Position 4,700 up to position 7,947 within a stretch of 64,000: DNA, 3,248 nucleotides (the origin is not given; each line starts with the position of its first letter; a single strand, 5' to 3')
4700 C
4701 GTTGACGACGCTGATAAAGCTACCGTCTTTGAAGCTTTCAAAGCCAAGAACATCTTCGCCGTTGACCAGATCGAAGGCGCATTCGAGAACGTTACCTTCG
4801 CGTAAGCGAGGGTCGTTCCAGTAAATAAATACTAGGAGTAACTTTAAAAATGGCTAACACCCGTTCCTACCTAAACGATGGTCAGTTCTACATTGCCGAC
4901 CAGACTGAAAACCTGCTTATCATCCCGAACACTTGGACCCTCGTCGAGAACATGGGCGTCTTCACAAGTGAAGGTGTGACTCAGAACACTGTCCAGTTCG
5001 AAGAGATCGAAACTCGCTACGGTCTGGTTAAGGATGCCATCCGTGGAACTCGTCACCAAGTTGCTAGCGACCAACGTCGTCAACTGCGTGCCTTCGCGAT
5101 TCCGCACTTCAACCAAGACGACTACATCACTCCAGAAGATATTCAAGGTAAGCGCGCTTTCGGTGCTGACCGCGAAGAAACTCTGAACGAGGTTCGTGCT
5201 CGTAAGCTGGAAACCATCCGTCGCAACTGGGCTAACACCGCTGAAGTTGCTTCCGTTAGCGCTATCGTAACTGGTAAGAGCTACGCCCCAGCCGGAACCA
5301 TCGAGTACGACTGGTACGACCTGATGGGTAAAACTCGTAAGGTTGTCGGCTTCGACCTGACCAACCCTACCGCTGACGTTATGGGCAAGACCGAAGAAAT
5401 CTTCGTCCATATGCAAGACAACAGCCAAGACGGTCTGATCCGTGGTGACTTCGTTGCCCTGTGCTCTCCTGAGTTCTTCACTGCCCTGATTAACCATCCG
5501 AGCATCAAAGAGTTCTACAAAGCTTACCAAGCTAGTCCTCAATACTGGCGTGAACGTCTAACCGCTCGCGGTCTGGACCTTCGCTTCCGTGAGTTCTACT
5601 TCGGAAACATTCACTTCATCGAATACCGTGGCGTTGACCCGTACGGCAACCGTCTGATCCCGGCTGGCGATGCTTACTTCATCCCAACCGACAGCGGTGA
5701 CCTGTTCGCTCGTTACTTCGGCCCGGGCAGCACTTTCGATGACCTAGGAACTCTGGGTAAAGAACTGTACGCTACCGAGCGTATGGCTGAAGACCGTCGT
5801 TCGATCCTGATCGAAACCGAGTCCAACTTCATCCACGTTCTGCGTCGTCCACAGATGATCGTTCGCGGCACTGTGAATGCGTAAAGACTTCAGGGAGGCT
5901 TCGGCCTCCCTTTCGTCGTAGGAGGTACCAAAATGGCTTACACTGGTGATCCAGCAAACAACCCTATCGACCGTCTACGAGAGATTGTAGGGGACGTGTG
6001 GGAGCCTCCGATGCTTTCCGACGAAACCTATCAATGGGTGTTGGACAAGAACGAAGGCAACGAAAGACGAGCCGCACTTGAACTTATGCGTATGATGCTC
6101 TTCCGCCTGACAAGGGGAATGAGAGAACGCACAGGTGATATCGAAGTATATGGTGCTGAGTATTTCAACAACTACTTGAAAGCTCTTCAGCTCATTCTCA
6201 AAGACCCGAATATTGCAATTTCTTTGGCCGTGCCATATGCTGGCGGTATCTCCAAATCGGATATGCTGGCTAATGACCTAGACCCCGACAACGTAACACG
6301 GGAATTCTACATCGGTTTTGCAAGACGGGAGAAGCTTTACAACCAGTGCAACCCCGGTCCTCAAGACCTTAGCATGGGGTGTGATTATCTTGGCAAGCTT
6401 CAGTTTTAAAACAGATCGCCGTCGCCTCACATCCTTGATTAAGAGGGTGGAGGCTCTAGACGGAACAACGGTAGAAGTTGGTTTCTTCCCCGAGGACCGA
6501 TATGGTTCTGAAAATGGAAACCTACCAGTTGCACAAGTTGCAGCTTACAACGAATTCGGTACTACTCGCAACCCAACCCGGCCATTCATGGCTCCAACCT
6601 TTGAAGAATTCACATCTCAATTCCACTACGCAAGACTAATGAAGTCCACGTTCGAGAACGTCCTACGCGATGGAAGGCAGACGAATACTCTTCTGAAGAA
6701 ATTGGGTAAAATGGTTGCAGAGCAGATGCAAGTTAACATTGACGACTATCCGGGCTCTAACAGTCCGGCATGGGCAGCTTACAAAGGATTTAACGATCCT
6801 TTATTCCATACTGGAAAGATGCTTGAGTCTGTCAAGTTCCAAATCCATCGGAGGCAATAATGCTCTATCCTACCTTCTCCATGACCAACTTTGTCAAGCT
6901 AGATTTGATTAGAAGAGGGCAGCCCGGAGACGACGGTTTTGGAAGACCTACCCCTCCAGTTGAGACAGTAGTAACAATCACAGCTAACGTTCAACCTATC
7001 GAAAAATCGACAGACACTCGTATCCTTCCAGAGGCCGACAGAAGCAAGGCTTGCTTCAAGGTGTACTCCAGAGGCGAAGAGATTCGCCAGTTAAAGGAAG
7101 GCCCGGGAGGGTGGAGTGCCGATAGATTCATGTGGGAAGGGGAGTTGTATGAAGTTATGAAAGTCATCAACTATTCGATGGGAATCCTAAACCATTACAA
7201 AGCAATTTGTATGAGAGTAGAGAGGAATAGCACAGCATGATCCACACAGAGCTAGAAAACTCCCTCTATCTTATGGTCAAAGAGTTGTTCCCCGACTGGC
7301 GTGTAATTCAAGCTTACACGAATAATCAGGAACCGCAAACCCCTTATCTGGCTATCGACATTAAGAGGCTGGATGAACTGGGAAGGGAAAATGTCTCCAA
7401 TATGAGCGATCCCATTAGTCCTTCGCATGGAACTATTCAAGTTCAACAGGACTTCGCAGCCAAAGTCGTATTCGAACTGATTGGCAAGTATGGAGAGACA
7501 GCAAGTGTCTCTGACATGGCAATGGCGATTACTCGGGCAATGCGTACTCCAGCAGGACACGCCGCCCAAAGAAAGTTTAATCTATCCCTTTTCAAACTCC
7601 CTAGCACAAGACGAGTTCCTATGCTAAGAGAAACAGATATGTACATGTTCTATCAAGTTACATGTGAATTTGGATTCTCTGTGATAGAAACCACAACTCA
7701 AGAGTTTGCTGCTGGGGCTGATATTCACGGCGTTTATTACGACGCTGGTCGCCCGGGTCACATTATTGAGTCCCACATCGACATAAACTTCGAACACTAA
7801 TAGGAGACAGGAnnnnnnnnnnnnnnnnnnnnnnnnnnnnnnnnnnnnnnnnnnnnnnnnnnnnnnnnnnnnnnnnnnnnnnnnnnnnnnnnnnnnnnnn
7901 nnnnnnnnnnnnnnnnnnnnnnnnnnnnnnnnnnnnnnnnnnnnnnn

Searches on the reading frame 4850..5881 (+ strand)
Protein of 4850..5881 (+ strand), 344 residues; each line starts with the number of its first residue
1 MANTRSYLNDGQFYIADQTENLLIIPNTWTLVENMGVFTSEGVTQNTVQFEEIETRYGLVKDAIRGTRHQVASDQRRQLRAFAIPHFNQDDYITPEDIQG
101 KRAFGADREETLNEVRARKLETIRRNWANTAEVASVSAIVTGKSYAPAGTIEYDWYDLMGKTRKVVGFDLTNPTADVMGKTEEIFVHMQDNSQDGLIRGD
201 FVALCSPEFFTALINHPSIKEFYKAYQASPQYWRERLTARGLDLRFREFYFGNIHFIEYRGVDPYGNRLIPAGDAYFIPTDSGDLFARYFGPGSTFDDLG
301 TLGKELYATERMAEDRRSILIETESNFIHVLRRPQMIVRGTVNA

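Call 7: search_protein_families(library=pfam, proteins=[window:4850-5881:+], max_evalue=0.01)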
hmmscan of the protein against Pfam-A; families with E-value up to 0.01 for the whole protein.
window:4850-5881:+ (344 aa): 1 family
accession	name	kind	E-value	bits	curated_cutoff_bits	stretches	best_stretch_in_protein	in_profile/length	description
PF03864.22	Phage_cap_E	-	9.5e-61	206.1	22.9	1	20-342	7-329/329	Phage major capsid protein E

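Call 8: search_protein_families(library=phrogs, proteins=[window:4850-5881:+], max_evalue=0.001)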
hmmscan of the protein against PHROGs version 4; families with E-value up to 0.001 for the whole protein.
window:4850-5881:+ (344 aa): 1 family
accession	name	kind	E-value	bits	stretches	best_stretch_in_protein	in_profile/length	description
phrog_29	-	head and packaging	4e-77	261.2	1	7-343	23-359/439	major head protein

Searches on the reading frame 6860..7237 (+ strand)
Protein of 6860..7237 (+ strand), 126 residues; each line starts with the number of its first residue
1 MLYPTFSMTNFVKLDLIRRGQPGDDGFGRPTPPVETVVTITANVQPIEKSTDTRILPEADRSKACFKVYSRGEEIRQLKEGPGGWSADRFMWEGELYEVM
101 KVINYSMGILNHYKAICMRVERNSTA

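Call 7: search_protein_families(library=pfam, proteins=[window:6860-7237:+], max_evalue=0.01)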
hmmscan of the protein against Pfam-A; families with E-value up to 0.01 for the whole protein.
window:6860-7237:+ (126 aa): 2 families
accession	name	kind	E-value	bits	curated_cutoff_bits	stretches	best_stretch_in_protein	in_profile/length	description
PF05521.18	Phage_HCP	-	1.9e-05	25.6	25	1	19-105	14-92/106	Phage head completion protein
PF22755.2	E217_gp28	-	0.006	17.2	27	1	35-105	32-96/110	E217 collar protein gp28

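Call 8: search_protein_families(library=phrogs, proteins=[window:6860-7237:+], max_evalue=0.001)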
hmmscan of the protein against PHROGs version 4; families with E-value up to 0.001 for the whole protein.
window:6860-7237:+ (126 aa): 2 families
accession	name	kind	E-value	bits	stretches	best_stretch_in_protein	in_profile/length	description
phrog_939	-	head and packaging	1.4e-36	126.4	1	1-124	1-123/126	head protein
phrog_4185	-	head and packaging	2e-05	25.5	1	39-123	45-131/144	minor head protein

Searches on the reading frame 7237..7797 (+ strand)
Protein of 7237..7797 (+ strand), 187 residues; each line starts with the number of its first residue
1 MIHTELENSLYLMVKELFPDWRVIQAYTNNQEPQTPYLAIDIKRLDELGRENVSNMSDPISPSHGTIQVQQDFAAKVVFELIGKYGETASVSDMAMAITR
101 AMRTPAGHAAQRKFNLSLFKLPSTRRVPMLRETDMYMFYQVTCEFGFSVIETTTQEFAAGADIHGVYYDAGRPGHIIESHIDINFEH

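Call 7: search_protein_families(library=pfam, proteins=[window:7237-7797:+], max_evalue=0.01)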
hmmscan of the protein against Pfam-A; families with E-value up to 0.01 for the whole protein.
window:7237-7797:+ (187 aa): 1 family
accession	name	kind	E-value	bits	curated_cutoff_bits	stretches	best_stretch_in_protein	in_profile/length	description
PF23961.1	Phage_tail_terminator_9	-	4.9e-15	56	27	1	6-164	3-148/153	Phage neck terminator protein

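Call 8: search_protein_families(library=phrogs, proteins=[window:7237-7797:+], max_evalue=0.001)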
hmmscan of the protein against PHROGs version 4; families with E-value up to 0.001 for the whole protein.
window:7237-7797:+ (187 aa): 2 families
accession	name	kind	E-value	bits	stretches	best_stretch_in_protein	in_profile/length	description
phrog_4087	-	unknown function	1.4e-98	329.2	1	1-187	2-189/189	-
phrog_7975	-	connector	4.4e-05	24.1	1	1-132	1-129/182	tail terminator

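Call 15: search_solved_structures(query=window:7237-7797:+, max_evalue=0.001)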
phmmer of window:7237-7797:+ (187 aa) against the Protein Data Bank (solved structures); distinct sequences matched with E-value up to 0.001: 1.
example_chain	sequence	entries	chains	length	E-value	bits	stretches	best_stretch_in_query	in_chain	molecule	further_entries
9zbs_e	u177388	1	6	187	1.8e-125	418.9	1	1-187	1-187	Tail completion protein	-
